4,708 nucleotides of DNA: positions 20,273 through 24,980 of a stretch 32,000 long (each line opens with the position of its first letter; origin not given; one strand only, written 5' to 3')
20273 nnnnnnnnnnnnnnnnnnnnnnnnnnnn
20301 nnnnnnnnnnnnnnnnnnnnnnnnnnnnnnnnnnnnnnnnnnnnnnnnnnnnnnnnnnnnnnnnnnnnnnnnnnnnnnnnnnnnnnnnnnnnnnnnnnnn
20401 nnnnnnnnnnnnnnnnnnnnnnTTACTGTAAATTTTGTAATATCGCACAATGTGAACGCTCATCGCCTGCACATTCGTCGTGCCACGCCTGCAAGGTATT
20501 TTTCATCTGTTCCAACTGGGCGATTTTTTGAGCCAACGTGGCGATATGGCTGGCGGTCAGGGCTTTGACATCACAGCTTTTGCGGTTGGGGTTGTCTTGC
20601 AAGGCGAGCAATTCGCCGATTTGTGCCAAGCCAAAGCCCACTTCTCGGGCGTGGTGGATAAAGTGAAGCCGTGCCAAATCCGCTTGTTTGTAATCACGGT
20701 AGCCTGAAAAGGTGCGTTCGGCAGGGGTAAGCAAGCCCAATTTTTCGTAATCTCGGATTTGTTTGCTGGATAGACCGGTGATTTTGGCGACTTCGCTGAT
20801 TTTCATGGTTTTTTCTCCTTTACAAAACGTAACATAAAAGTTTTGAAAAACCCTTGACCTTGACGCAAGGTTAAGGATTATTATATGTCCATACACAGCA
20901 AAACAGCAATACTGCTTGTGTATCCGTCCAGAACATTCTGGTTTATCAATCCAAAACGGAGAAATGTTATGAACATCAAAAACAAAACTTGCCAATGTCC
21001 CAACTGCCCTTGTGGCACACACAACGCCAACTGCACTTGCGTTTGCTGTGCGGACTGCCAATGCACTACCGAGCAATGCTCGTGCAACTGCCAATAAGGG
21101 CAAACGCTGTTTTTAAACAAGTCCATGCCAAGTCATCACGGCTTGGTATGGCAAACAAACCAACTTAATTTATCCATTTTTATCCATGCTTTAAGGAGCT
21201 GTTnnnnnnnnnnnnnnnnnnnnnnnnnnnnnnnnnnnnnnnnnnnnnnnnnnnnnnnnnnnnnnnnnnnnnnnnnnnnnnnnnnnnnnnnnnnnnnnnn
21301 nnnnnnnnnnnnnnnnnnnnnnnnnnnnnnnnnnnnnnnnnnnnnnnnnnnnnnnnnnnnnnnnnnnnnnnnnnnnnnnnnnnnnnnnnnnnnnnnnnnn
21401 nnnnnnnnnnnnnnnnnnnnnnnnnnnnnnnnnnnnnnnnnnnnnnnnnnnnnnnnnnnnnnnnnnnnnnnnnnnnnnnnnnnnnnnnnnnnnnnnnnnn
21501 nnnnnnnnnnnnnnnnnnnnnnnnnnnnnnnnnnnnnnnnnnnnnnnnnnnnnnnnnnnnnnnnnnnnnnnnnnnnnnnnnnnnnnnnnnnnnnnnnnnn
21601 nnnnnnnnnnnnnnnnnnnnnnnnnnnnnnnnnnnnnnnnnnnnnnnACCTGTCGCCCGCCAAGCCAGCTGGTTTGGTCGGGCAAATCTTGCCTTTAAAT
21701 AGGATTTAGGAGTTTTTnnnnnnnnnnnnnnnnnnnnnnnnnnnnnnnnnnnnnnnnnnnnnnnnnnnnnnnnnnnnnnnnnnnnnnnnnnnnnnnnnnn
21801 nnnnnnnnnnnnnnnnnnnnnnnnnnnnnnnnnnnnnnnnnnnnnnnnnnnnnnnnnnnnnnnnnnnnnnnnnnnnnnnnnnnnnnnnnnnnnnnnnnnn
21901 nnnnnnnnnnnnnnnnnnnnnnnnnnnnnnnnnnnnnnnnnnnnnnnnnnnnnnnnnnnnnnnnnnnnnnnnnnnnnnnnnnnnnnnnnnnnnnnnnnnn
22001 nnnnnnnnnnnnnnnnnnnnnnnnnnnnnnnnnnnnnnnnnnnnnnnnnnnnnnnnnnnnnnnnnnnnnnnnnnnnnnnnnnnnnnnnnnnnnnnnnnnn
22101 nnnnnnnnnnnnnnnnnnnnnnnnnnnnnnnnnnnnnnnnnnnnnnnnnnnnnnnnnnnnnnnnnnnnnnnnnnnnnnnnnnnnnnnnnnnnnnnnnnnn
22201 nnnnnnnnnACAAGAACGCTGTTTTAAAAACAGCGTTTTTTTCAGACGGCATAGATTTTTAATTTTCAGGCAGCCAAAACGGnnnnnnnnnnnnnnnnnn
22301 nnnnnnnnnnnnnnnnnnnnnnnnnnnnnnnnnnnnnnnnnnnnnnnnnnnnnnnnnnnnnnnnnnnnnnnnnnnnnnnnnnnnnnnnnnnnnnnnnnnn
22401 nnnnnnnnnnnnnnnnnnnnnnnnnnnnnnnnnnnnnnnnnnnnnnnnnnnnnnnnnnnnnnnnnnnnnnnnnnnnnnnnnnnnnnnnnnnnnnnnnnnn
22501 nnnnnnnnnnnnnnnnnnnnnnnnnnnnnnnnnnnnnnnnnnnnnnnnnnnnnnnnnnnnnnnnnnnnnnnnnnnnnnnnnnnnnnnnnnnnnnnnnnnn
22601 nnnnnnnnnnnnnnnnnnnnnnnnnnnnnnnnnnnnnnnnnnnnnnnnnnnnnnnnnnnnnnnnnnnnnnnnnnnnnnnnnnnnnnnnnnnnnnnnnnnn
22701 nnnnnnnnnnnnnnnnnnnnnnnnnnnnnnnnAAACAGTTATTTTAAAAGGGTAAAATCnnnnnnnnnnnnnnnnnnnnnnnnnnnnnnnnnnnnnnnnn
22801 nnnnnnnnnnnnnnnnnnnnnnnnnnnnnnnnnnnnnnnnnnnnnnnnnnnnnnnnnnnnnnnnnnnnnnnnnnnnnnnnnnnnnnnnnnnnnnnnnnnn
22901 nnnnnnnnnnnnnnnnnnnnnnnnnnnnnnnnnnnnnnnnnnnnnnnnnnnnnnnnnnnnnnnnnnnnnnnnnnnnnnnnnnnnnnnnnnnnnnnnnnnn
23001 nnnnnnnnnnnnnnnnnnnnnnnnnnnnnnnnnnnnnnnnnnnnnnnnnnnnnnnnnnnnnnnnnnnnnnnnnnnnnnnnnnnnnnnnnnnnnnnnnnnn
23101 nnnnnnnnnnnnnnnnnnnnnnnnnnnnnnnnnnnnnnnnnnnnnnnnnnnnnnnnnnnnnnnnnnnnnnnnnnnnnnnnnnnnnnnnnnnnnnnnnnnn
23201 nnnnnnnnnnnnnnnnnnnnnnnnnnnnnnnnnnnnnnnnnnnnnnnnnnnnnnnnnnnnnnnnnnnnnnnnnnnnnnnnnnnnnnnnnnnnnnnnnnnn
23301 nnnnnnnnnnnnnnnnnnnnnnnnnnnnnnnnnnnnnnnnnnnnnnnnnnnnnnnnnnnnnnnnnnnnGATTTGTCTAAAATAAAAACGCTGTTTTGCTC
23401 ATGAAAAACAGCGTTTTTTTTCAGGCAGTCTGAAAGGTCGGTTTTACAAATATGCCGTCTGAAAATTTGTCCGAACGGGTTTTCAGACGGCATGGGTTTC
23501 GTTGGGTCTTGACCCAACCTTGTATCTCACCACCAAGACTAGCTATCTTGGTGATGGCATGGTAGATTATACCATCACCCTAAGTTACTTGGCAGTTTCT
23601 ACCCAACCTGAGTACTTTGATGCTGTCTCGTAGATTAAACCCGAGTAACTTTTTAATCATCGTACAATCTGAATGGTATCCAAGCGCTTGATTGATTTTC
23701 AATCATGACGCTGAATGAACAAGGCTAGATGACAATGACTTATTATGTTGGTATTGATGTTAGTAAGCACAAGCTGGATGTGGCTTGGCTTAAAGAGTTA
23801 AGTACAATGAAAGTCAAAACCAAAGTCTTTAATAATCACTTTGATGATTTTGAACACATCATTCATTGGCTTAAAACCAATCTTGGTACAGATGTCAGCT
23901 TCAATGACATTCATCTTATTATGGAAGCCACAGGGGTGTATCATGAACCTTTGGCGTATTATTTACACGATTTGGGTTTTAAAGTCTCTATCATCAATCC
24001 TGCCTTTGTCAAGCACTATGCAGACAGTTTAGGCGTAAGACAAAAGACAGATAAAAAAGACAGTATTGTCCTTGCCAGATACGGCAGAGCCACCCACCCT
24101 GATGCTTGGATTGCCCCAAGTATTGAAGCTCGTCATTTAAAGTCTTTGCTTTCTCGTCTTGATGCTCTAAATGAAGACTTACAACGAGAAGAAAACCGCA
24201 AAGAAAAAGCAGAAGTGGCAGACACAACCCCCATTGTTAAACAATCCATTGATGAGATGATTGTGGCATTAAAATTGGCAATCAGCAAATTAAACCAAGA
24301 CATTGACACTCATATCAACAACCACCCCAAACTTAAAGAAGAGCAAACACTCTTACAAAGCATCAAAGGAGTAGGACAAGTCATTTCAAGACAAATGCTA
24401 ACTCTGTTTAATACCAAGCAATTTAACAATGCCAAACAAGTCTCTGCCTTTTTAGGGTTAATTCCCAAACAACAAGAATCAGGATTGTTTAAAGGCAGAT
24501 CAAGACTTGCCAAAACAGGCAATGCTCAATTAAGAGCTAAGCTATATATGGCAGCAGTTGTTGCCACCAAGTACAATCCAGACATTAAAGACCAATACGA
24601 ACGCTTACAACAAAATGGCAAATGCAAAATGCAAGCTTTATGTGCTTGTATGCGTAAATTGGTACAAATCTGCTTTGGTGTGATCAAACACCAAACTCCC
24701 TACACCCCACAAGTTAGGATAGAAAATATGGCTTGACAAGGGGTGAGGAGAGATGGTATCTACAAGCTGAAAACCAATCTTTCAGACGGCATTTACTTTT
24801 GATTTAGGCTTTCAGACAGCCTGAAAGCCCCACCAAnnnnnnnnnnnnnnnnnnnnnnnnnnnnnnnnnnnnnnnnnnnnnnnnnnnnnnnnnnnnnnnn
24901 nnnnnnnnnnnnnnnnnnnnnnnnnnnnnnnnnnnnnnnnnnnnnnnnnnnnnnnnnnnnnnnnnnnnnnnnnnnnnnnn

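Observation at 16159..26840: About 10.7-kb mosaic metal(loid)-resistance island with Neisseriaceae hallmarks in a DUS-free, Moraxellaceae-like backbone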

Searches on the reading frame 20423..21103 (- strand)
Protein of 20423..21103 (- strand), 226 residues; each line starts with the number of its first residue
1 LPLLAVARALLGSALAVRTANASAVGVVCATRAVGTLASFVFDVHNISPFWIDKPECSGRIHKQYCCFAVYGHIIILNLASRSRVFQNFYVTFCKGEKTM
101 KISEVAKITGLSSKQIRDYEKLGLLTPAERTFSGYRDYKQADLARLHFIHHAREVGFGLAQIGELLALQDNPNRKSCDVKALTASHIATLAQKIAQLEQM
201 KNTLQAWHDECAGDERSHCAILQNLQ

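Call 5: search_protein_families(library=pfam, proteins=[window:20423-21103:-])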
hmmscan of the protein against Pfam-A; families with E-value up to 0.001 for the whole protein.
window:20423-21103:- (226 aa): 3 families
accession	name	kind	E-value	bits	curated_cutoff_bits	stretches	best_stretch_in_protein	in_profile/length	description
PF09278.17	MerR-DNA-bind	-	1.6e-20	73.9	25.4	1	143-206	1-64/65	MerR, DNA binding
PF13411.12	MerR_1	-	3e-18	66.1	21.6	1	100-167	1-67/69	MerR HTH family regulatory protein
PF00376.29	MerR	-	1.2e-13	51.1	28.2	1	101-138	1-38/38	MerR family regulatory protein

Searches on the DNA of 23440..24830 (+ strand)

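Call 67: search_dna_similar(query=window:23440-24830:+, collection=plasmids, mode=distant, max_rows=15)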
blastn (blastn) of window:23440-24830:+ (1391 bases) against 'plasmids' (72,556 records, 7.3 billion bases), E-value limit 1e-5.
Records with a match: 2; places in all: 4; records where one place covers at least 80% of the query: 0.
Best place of each record, by identity: 60-80% 2.
By first word of the organism name: Saccharobesus 1; Vibrio 1.
By predicted mobility (MOB-suite, as given by PLSDB): non-mobilizable 2.
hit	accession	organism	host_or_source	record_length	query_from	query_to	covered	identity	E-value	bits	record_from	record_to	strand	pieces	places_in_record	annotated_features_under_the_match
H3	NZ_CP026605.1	Saccharobesus litoralis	algae mud,microbial mat/biofilm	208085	1092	1257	12%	68.7%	1e-7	66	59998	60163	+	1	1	IS110 family transposase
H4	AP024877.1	Vibrio halioticoli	-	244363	1134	1249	8%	72.7%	5e-6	61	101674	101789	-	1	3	record has no annotation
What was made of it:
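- Tried and rejected: A distant blastn of the IS against plasmids was uninformative (call 67).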
